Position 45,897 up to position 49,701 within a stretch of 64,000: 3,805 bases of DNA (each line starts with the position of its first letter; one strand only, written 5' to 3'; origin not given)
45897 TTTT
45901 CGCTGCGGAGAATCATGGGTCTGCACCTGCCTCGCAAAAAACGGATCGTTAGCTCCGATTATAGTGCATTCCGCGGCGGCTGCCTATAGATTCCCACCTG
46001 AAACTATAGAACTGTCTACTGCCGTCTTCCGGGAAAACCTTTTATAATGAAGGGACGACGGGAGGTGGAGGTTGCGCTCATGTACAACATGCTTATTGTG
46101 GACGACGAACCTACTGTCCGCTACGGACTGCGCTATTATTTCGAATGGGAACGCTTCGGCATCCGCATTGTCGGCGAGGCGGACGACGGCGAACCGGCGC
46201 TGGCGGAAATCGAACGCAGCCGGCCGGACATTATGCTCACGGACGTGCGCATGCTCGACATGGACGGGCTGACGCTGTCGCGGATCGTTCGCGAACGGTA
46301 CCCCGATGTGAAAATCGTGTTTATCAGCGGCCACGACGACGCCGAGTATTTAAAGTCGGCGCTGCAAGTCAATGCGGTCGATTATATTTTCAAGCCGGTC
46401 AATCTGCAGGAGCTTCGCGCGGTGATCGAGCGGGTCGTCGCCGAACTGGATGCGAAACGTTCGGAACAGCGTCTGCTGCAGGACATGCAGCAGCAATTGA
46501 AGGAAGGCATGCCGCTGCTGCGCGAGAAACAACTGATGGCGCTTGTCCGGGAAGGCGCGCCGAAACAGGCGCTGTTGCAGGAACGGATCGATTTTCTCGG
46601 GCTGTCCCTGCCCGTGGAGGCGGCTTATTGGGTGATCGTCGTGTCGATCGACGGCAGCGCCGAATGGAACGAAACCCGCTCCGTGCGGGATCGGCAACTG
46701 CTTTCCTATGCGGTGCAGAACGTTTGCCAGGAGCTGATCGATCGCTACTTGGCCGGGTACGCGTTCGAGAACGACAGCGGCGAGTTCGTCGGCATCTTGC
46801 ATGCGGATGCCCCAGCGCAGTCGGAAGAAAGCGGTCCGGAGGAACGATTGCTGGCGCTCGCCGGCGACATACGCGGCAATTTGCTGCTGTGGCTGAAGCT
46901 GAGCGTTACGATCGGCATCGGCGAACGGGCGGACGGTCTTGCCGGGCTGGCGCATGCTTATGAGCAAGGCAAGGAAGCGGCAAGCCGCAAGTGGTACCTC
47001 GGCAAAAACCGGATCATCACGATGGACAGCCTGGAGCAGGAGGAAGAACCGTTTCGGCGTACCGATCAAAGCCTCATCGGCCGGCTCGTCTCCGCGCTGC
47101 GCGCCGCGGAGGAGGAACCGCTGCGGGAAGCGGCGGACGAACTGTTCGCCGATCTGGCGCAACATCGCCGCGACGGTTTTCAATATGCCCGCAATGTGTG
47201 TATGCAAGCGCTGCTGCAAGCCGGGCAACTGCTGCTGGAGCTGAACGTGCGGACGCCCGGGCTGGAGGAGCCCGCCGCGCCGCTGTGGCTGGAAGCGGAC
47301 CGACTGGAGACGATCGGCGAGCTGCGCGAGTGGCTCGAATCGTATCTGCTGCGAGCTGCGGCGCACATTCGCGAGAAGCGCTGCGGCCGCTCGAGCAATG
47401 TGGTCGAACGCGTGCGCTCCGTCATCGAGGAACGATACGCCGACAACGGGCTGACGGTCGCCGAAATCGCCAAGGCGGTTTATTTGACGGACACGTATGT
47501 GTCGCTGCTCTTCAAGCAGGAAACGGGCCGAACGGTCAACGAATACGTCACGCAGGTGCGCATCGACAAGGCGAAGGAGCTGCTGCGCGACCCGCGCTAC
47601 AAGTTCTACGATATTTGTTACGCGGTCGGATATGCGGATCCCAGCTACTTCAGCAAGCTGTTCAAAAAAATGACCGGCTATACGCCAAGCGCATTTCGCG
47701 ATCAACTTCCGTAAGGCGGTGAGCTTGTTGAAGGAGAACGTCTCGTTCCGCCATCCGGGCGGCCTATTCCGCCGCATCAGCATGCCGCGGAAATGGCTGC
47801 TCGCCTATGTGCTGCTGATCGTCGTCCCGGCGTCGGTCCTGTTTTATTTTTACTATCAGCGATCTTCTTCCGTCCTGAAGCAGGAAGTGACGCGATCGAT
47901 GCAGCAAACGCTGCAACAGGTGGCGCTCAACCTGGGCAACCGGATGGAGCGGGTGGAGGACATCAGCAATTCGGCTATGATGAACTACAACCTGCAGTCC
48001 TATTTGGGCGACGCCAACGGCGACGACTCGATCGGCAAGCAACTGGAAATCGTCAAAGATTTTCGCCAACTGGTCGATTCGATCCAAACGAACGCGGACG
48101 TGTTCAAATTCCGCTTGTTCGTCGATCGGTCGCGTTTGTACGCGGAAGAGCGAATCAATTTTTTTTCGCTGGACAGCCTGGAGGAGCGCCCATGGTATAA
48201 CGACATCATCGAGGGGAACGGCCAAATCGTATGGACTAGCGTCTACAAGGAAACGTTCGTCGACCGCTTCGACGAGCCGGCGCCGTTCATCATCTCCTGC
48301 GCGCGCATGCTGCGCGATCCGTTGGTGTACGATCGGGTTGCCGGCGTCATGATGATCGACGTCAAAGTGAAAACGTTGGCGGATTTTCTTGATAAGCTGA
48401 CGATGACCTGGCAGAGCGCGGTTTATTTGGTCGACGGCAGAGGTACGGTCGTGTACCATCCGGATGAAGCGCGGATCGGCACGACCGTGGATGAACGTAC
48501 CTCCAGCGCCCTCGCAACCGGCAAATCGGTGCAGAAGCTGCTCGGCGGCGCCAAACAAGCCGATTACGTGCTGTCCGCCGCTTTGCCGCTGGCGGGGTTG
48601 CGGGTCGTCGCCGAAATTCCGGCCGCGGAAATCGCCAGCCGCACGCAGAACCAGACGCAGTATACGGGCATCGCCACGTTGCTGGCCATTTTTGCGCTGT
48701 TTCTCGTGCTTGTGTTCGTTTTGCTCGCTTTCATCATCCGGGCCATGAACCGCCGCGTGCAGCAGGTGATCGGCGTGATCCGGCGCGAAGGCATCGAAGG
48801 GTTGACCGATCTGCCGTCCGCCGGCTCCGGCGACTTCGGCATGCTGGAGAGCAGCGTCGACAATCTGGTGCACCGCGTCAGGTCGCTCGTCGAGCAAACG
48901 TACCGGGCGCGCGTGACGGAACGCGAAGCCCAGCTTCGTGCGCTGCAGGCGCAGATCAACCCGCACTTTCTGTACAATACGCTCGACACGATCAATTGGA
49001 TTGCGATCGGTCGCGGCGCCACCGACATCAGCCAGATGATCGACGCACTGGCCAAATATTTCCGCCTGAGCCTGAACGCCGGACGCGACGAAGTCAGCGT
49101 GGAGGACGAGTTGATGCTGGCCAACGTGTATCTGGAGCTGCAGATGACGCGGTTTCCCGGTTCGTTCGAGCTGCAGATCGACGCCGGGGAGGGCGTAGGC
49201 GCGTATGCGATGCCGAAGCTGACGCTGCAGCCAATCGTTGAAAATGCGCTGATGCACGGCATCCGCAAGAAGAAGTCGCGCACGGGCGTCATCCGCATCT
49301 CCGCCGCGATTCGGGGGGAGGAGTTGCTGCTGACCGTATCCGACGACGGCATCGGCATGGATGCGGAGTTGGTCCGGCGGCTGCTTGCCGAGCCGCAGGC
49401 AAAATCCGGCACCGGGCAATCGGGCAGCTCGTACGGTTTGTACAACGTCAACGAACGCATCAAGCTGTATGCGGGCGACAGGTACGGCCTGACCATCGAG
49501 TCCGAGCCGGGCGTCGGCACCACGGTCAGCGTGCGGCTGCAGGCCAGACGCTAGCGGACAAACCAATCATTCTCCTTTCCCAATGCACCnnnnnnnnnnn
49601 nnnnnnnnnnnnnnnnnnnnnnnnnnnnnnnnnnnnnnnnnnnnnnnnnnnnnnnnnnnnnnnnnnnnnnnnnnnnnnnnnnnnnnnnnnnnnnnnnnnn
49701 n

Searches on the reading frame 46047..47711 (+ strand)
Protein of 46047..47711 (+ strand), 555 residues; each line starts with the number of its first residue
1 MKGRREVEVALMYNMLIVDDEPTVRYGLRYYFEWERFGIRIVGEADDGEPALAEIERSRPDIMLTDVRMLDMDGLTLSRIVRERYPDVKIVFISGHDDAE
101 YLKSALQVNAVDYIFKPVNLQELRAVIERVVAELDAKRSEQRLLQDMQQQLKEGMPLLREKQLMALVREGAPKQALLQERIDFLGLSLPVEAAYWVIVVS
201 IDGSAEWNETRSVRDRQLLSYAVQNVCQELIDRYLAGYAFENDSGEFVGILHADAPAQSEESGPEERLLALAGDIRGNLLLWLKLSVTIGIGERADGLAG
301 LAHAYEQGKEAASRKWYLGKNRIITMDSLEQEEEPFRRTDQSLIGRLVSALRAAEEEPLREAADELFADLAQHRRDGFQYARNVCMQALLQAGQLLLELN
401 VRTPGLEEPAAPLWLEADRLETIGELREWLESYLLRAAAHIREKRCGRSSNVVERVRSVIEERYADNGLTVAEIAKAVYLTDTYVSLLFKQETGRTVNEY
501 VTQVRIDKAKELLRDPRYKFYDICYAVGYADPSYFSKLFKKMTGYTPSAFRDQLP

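Call 12: search_protein_families(library=pfam, proteins=[window:46047-47711:+], max_evalue=0.001)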
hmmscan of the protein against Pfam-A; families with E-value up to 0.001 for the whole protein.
window:46047-47711:+ (555 aa): 4 families
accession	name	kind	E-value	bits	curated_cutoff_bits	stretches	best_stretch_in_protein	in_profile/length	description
PF00072.30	Response_reg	-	7.8e-29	100.5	30.2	1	16-127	2-110/111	Response regulator receiver domain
PF12833.13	HTH_18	-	3.7e-22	78.8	33.6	1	474-552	1-79/80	Helix-turn-helix domain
PF00165.29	HTH_AraC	-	1.1e-15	57.8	26.6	1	522-551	13-41/42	Bacterial regulatory helix-turn-helix proteins, AraC family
PF17853.6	GGDEF_2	-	1.9e-08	35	24.5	1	176-312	7-114/116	GGDEF-like domain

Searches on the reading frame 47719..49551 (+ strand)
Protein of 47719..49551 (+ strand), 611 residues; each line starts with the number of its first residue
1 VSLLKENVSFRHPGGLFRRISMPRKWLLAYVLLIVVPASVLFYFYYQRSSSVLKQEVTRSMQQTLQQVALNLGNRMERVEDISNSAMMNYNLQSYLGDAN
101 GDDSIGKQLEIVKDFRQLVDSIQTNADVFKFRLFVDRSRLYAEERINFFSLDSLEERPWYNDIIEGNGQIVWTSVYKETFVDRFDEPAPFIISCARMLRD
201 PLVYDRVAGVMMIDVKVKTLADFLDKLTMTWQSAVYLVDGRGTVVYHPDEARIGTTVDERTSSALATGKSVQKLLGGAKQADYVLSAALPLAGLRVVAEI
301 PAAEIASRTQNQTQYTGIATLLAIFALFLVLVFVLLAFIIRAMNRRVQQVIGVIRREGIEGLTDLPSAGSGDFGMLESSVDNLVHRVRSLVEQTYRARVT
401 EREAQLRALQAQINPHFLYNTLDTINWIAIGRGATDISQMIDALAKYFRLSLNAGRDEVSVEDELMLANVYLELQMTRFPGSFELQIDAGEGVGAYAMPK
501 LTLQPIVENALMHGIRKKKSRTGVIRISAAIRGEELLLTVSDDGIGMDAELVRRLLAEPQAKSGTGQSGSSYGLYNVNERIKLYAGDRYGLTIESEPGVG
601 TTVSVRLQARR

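Call 12: search_protein_families(library=pfam, proteins=[window:47719-49551:+], max_evalue=0.001)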
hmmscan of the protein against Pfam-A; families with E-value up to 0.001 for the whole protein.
window:47719-49551:+ (611 aa): 3 families
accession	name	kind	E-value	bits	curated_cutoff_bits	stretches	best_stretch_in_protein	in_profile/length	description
PF06580.19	His_kinase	-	7.6e-25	87.4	25.2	1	404-481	1-79/81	Histidine kinase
PF02743.24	dCache_1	-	3.4e-18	66.5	45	1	53-297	3-238/240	Cache domain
PF02518.31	HATPase_c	-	1.6e-15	57.9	26.4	1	502-609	5-109/111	Histidine kinase-, DNA gyrase B-, and HSP90-like ATPase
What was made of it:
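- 46047..49554 (+): YesN-like response regulator (Response_reg + AraC HTH) and YesM-like histidine kinase (dCache_1 + His_kinase + HATPase_c). call 12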
